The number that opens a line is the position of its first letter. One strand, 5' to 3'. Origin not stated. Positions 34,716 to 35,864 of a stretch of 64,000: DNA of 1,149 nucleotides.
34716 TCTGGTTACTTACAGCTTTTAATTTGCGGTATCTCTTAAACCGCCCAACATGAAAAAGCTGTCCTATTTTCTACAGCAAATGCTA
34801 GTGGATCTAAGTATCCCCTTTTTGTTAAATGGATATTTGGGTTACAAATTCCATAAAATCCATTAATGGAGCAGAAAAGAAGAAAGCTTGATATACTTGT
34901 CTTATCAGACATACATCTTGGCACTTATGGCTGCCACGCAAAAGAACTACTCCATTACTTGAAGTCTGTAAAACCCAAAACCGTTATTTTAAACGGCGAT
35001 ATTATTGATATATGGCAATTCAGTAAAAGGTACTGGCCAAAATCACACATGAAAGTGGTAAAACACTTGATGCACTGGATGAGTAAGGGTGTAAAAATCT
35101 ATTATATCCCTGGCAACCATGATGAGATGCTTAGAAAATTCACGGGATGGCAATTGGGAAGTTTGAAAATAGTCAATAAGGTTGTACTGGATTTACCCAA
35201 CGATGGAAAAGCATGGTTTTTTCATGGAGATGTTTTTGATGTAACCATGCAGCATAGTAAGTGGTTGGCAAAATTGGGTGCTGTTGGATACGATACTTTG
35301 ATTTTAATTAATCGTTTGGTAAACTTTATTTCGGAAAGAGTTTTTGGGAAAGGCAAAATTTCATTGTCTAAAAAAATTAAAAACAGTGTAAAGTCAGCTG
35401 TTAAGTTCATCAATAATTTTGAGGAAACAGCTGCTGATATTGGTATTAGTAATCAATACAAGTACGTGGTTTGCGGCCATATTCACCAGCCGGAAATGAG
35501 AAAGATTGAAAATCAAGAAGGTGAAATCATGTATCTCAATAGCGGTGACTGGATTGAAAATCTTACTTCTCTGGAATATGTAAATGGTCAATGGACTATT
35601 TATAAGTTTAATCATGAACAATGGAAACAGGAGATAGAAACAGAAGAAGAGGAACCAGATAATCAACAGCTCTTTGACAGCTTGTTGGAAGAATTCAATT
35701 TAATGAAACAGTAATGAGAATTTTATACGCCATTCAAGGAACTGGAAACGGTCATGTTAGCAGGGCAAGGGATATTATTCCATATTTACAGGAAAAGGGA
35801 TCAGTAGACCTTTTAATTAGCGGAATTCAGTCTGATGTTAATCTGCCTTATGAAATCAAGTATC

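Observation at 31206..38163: Candidate undescribed envelope glycolipid aminoacylation/glycosylation locus: A(Gly)-T-TE + GT14, then sORF + LpxH paralog + GT-B + GH1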

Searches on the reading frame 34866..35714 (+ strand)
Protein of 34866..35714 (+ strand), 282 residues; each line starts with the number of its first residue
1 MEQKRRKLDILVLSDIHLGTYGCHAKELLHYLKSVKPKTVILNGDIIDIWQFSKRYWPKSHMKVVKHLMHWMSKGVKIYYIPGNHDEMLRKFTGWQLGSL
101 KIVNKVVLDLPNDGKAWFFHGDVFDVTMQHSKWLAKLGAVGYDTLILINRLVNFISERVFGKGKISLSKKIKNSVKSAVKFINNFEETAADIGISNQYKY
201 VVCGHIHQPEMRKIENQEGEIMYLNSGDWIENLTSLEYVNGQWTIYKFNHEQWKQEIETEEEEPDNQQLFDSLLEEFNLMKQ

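Call 7: search_protein_families(library=pfam, proteins=[window:34866-35714:+], max_evalue=0.01)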
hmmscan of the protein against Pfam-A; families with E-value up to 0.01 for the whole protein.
window:34866-35714:+ (282 aa): 2 families
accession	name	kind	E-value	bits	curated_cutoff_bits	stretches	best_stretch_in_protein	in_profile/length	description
PF00149.33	Metallophos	-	3.3e-13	51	21.5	1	10-209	3-191/191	Calcineurin-like phosphoesterase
PF12850.12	Metallophos_2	-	1.5e-11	45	27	2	9-131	2-97/154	Calcineurin-like phosphoesterase superfamily domain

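Call 8: search_protein_families(library=ncbifam, proteins=[window:34866-35714:+], max_evalue=0.01)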
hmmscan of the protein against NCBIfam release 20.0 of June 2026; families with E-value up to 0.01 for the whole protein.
window:34866-35714:+ (282 aa): 7 families
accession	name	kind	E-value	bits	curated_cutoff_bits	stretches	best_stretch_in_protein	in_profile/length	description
NF003743.0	PRK05340.1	equivalog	2.3e-12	46.6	134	1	9-248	3-239/242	UDP-2,3-diacylglucosamine diphosphatase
TIGR01854.1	lipid_A_lpxH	equivalog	5.7e-10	38.9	190.35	1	11-236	2-224/231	UDP-2,3-diacylglucosamine diphosphatase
TIGR04123.1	P_estr_lig_assc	hypoth_equivalog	2.4e-05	23.8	150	1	27-91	55-114/207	ligase-associated DNA damage response endonuclease PdeM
TIGR03729.1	acc_ester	subfamily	5e-05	22.8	148.25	1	12-99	4-84/239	putative phosphoesterase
TIGR00040.1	yfcE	subfamily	5.2e-05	23.4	56.25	0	10-99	3-64/158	YfcE family phosphodiesterase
NF003118.0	PRK04036.1-3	equivalog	0.00071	18.6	445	0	3-88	221-321/481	DNA-directed DNA polymerase II small subunit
NF041031.1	Mre11_Sulfo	equivalog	0.0017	17.6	500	0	36-89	39-88/374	DNA double-strand break repair protein Mre11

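Call 14: find_homologous_proteins(query=window:34866-35714:+, max_evalue=0.00001)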
Query window:34866-35714:+ (282 aa): 8000 proteins with E <= 0.00001 among 8000 candidates; the best 120 are listed.
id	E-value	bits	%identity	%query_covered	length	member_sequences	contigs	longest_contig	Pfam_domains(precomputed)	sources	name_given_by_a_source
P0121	1.3e-187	640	99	100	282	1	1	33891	PF12850.13,PF00149.34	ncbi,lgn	-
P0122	4.4e-184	628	96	100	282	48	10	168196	PF12850.13,PF00149.34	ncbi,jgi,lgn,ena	jgi:UDP-2,3-diacylglucosamine pyrophosphatase LpxH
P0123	5.0e-183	625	96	100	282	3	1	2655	PF12850.13,PF00149.34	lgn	-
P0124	2.2e-182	623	96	100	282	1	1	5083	PF12850.13,PF00149.34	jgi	jgi:UDP-2,3-diacylglucosamine pyrophosphatase LpxH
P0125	2.8e-181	619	95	100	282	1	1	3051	PF12850.13,PF00149.34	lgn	-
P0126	1.7e-180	617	94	100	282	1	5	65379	PF12850.13,PF00149.34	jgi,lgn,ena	-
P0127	3.0e-178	609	94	100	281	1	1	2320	PF12850.13,PF00149.34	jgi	jgi:UDP-2,3-diacylglucosamine pyrophosphatase LpxH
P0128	4.0e-178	609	93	100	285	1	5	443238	PF12850.13,PF00149.34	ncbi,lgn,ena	-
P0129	4.2e-174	596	90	100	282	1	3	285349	PF12850.13,PF00149.34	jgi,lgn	jgi:UDP-2,3-diacylglucosamine pyrophosphatase LpxH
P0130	4.9e-174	595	91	100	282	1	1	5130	PF12850.13,PF00149.34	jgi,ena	-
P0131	4.3e-173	592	90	100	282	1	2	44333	PF12850.13,PF00149.34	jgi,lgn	-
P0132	6.2e-163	559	90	100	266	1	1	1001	PF12850.13,PF00149.34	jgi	jgi:UDP-2,3-diacylglucosamine pyrophosphatase LpxH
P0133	7.5e-159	545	85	99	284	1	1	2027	PF12850.13,PF00149.34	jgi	jgi:UDP-2,3-diacylglucosamine pyrophosphatase LpxH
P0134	2.4e-158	544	85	99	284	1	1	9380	PF12850.13,PF00149.34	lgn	-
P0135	4.4e-158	543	85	99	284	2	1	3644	PF12850.13,PF00149.34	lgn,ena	-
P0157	3.1e-155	534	83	99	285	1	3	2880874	PF12850.13,PF00149.34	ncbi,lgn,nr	ncbi:UDP-2,3-diacylglucosamine diphosphatase [Ferruginibacter sp.]|nr:UDP-2,3-diacylglucosamine diph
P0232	4.2e-152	523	79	99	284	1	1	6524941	PF12850.13,PF00149.34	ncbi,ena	-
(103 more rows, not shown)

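Call 15: find_encoding_contigs(protein=P0157, flank=8000, max_places=1)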
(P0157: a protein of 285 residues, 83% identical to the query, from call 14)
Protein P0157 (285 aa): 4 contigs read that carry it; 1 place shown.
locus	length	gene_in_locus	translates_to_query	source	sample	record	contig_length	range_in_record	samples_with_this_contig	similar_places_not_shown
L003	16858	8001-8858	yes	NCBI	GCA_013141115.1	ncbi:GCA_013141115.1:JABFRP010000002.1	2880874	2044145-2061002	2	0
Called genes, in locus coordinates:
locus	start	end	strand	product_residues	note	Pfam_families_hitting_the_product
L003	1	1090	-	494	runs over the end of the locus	PF16371:MetallophosN, PF16370:MetallophosC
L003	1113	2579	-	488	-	PF12771:SusD-like_2, PF12741:SusD-like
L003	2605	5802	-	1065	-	PF13715:CarbopepD_reg_2 (weak), PF07715:Plug, PF00593:TonB_dep_Rec_b-barrel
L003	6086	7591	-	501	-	PF22494:choice_anch_I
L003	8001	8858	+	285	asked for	PF00149:Metallophos, PF12850:Metallophos_2 (faint)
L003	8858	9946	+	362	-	PF13528:Glyco_trans_1_3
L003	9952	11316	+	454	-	PF00232:Glyco_hydro_1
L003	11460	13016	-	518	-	PF02366:PMT (weak), PF13231:PMT_2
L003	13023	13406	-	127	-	PF04138:GtrA_DPMS_TM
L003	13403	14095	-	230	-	PF14378:PAP2_3 (weak), PF01569:PAP2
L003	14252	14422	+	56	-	-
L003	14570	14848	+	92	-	-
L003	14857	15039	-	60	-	-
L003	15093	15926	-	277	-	PF01676:Metalloenzyme (weak)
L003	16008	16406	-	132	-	-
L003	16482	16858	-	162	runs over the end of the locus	-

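Call 16: find_encoding_contigs(protein=P0232, flank=8000, max_places=1)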
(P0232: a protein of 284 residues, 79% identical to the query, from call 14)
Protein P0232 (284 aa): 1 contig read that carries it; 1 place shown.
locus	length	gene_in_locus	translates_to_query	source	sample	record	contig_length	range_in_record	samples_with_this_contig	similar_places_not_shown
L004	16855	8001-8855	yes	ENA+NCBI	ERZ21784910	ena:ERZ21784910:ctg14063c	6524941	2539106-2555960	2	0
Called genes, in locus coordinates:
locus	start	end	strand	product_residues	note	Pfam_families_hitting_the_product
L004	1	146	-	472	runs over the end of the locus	-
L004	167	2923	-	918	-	PF13620:CarboxypepD_reg, PF13715:CarbopepD_reg_2, PF17802:SpaA (weak), PF22904:NOMO1-like_2nd (weak), PF09430:EMC7_beta-sandw (weak), PF07715:Plug, PF00593:TonB_dep_Rec_b-barrel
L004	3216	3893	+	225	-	PF00072:Response_reg, PF00486:Trans_reg_C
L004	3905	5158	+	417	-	PF00512:HisKA, PF02518:HATPase_c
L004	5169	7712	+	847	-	PF13620:CarboxypepD_reg, PF13715:CarbopepD_reg_2 (weak), PF07715:Plug (weak), PF14905:OMP_b-brl_3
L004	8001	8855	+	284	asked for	PF00149:Metallophos, PF12850:Metallophos_2 (faint)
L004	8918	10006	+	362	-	PF13528:Glyco_trans_1_3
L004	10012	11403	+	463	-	PF00232:Glyco_hydro_1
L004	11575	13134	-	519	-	PF02366:PMT (weak), PF13231:PMT_2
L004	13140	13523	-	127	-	PF04138:GtrA_DPMS_TM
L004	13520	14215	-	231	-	PF14378:PAP2_3 (faint), PF01569:PAP2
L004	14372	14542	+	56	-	-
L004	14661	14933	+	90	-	-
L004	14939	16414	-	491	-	PF00224:PK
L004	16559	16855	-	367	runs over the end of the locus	PF01676:Metalloenzyme (weak)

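Call 17: find_encoding_contigs(protein=P0128, flank=10000, max_places=2)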
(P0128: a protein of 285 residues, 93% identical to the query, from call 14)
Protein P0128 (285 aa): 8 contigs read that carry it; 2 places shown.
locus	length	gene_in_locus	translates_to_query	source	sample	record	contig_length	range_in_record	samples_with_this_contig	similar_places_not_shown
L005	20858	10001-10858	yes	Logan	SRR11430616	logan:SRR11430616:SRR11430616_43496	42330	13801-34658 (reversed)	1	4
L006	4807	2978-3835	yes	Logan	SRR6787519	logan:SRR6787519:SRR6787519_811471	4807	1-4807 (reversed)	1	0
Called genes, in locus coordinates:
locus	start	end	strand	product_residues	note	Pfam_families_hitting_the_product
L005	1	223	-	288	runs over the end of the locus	-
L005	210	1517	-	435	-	PF03916:NrfD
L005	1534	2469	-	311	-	PF12838:Fer4_7 (faint), PF13237:Fer4_10 (weak), PF13247:Fer4_11, PF00037:Fer4 (weak), PF12797:Fer4_2 (weak), PF12837:Fer4_6 (weak), PF13237:Fer4_10 (weak), PF13247:Fer4_11 (weak), +2 more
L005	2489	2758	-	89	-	-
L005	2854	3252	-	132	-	PF13442:Cytochrome_CBB3, PF00034:Cytochrom_C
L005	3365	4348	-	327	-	PF19089:DUF5777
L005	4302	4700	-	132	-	-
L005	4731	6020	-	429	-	PF09459:EB_dh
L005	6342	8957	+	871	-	PF00501:AMP-binding, PF13193:AMP-binding_C (weak), PF00550:PP-binding, PF00561:Abhydrolase_1, PF00975:Thioesterase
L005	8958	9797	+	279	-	PF02485:Branch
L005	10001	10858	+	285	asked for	PF00149:Metallophos, PF12850:Metallophos_2 (faint)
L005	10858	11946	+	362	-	PF13528:Glyco_trans_1_3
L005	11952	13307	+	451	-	PF00232:Glyco_hydro_1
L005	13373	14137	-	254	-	PF08220:HTH_DeoR, PF08279:HTH_11 (weak), PF00455:DeoRC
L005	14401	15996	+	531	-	PF07992:Pyr_redox_2 (faint), PF00890:FAD_binding_2 (faint), PF01266:DAO, PF12831:FAD_oxidored (faint), PF16901:DAO_C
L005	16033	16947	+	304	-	PF03009:GDPD, PF13653:GDPD_2 (weak)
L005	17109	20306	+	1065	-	PF13715:CarbopepD_reg_2 (weak), PF07715:Plug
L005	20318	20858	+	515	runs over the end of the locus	PF12741:SusD-like, PF12771:SusD-like_2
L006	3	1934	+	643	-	?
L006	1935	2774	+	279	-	PF02485:Branch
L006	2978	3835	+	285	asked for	PF00149:Metallophos, PF12850:Metallophos_2 (faint)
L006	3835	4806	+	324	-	?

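Call 19: search_solved_structures(query=window:34866-35714:+, max_evalue=0.01, show_alignments=1)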
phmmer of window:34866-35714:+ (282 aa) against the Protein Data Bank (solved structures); distinct sequences matched with E-value up to 0.01: 6.
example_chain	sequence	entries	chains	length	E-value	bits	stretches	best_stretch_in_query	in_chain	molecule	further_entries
8s7f_A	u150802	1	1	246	9.2e-07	31.5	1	35-220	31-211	UDP-2,3-diacylglucosamine hydrolase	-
8qjz_A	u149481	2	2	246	8.3e-06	28.4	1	35-220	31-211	UDP-2,3-diacylglucosamine hydrolase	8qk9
8qk2_A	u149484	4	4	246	1.6e-05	27.5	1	11-217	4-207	UDP-2,3-diacylglucosamine hydrolase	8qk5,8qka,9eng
6ph9_A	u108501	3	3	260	1.8e-05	27.3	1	11-217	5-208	UDP-2,3-diacylglucosamine hydrolase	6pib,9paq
6pj3_A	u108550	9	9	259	1.9e-05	27.3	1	11-217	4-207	UDP-2,3-diacylglucosamine hydrolase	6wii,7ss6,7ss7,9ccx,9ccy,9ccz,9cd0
5wly_A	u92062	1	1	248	3.2e-05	26.5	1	13-219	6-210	UDP-2,3-diacylglucosamine hydrolase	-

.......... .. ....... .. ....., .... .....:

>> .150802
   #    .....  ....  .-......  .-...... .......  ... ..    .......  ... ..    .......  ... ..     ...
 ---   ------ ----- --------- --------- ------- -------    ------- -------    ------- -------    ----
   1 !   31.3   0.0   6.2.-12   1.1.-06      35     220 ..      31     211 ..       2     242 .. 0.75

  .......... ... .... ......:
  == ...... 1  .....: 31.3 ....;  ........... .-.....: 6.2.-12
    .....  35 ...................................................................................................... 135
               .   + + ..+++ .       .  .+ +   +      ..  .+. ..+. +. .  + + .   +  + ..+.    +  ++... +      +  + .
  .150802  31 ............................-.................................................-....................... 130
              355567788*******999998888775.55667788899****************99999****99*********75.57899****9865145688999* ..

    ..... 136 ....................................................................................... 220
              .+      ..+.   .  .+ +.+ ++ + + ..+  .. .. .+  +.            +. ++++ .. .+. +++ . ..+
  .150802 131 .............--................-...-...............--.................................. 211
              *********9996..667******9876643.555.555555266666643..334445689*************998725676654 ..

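Call 65: search_dna_similar(query=window:34866-35714:+, collection=plasmids, mode=protein, max_evalue=1e-8, max_rows=30)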
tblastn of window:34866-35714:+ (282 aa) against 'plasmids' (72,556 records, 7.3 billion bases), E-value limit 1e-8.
Records with a match: 32; places in all: 43; records where one place covers at least 80% of the query: 30.
Best place of each record, by identity: 60-80% 1; <60% 31.
By first word of the organism name: Roseomonas 11; Sinorhizobium 4; Pseudomonas 3; Pannonibacter 2; Ralstonia 1; Mitsuaria 1; Methylobacterium 1; Sphingomonas 1; Parabacteroides 1; Aureibacter 1; and 6 more.
By predicted mobility (MOB-suite, as given by PLSDB): non-mobilizable 32.
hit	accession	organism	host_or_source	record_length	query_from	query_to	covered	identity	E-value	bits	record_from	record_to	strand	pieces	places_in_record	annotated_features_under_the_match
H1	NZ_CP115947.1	Ralstonia solanacearum MolK2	Musa sp.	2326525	13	250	84%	41.7%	2e-45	170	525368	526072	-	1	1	record has no annotation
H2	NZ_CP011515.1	Mitsuaria sp. 7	Bacterium from forest soil.,forest soil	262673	13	245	83%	41.3%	6e-45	169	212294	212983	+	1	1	UDP-2,3-diacylglucosamine diphosphatase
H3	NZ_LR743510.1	Methylobacterium bullatum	-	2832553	3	241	85%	40.1%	2e-39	153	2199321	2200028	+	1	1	none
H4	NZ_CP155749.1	Sphingomonas parapaucimobilis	Chinese cabbage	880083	3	245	86%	39.2%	2e-43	164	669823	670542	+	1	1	UDP-2,3-diacylglucosamine diphosphatase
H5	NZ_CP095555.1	Roseomonas gilardii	single cell,blood and other clinical ...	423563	1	245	87%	38.6%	5e-38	149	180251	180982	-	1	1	UDP-2,3-diacylglucosamine diphosphatase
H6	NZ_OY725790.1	Parabacteroides distasonis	-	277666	5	249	87%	38.6%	8e-37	145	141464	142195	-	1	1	UDP-2,3-diacylglucosamine diphosphatase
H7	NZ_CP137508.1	Pseudomonas aeruginosa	Homo sapiens,Bacterial culture sample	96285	1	248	88%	38.0%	7e-41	157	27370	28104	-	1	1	UDP-2,3-diacylglucosamine diphosphatase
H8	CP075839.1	Pseudomonas aeruginosa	Homo sapiens,Cell culture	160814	1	248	88%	38.0%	8e-41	157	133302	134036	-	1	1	UDP-2,3-diacylglucosamine diphosphatase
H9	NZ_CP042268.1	Pseudomonas aeruginosa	Homo sapiens,sputum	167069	1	248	88%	38.0%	8e-41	157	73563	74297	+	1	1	UDP-2,3-diacylglucosamine diphosphatase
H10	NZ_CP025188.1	Roseomonas mucosa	Homo sapiens,clinical, human skin, ...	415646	5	249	87%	37.2%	3e-37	147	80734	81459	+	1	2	UDP-2,3-diacylglucosamine diphosphatase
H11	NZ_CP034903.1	Roseomonas mucosa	Homo sapiens,tissue sample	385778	5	249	87%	37.2%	3e-37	147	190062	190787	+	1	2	UDP-2,3-diacylglucosamine diphosphatase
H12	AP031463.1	Roseomonas mucosa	Homo sapiens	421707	5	249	87%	37.2%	3e-37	147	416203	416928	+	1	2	UDP-2,3-diacylglucosamine diphosphatase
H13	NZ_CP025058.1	Roseomonas mucosa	Homo sapiens,Clinical, healthy, human ...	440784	5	249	87%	37.2%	3e-37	147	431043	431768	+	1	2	UDP-2,3-diacylglucosamine diphosphatase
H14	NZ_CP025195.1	Roseomonas mucosa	Homo sapiens,clinical, human skin, ...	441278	5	249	87%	37.2%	3e-37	147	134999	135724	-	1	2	UDP-2,3-diacylglucosamine diphosphatase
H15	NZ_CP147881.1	Roseomonas mucosa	cell culture,Styx glacier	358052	5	249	87%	37.2%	3e-37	146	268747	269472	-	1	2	UDP-2,3-diacylglucosamine diphosphatase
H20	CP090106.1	Sinorhizobium meliloti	Medicago,Cell culture,Plant nodule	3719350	6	236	82%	37.8%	1e-35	142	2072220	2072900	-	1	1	UDP-2,3-diacylglucosamine diphosphatase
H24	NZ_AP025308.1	Aureibacter tunicatorum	-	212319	110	249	50%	61.0%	3e-38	149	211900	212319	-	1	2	none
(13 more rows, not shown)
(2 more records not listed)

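Call 66: get_annotated_region(hit=H7, flank=4000)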
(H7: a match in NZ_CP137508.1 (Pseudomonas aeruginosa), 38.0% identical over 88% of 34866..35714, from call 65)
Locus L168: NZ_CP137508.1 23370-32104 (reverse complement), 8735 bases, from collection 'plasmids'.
description: Pseudomonas aeruginosa strain HPA0698 plasmid pHPA0698-2, complete sequence
organism: Pseudomonas aeruginosa (NCBI taxid 287)
taxonomy: Bacteria; Pseudomonadota; Gammaproteobacteria; Pseudomonadales; Pseudomonadaceae; Pseudomonas; Pseudomonas aeruginosa
host: -; source: Homo sapiens,Bacterial culture sample; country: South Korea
typing (MOB-suite, as given by PLSDB): non-mobilizable
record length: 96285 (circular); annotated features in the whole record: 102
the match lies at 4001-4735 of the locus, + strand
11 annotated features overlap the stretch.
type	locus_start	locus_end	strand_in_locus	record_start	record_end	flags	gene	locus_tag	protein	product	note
CDS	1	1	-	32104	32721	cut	-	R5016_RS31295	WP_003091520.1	glutathione binding-like protein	-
CDS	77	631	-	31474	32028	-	-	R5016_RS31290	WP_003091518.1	NAD(P)H-dependent oxidoreductase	-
CDS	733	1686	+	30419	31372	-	-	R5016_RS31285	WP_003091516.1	LysR family transcriptional regulator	-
CDS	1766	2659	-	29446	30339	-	-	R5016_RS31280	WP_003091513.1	DMT family transporter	GO:0055085 - transmembrane transport [Evidence IEA]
CDS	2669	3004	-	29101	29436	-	-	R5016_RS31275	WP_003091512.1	tRNA-binding protein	-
CDS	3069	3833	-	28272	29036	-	-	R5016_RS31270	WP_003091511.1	helix-turn-helix domain-containing protein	GO:0006355 - regulation of DNA-templated transcription [Evidence IEA]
CDS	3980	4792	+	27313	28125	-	-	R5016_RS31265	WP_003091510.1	UDP-2,3-diacylglucosamine diphosphatase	-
CDS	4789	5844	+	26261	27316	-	-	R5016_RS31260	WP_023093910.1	glycosyltransferase family 1 protein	-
CDS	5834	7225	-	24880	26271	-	-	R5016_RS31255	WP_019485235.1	adenylate/guanylate cyclase domain-containing protein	GO:0009190 - cyclic nucleotide biosynthetic process [Evidence IEA]; GO:0035556 - intracellular signal transduction ...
CDS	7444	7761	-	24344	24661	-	-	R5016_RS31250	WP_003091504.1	Mpo1-like protein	-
CDS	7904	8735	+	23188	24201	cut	-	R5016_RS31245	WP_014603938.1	AraC family transcriptional regulator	-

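Call 67: get_annotated_region(hit=H20, flank=4000)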
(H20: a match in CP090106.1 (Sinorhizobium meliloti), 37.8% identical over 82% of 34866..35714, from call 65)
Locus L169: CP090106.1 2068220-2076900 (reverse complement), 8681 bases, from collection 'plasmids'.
description: Sinorhizobium meliloti strain Ak57 plasmid pSymB, complete sequence
organism: Sinorhizobium meliloti (NCBI taxid 382)
taxonomy: Bacteria; Pseudomonadota; Alphaproteobacteria; Hyphomicrobiales; Rhizobiaceae; Sinorhizobium; Sinorhizobium meliloti
host: -; source: Medicago,Cell culture,Plant nodule; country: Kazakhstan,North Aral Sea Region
typing (MOB-suite, as given by PLSDB): non-mobilizable
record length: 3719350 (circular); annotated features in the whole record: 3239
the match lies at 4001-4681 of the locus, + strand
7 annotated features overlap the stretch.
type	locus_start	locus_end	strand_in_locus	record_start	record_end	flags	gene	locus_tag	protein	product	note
CDS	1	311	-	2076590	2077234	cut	-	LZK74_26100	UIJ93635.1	acyl-homoserine-lactone synthase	-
CDS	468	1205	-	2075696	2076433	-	-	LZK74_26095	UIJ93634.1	LuxR C-terminal-related transcriptional regulator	-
CDS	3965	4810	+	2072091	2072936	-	-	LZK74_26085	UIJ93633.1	UDP-2,3-diacylglucosamine diphosphatase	-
CDS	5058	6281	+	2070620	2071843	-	-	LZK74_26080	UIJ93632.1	MFS transporter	-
CDS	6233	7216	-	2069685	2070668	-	-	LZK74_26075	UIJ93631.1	dipeptide epimerase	-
CDS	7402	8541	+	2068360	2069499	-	-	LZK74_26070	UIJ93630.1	ABC transporter permease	-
CDS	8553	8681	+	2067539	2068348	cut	-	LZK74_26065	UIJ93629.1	ABC transporter ATP-binding protein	-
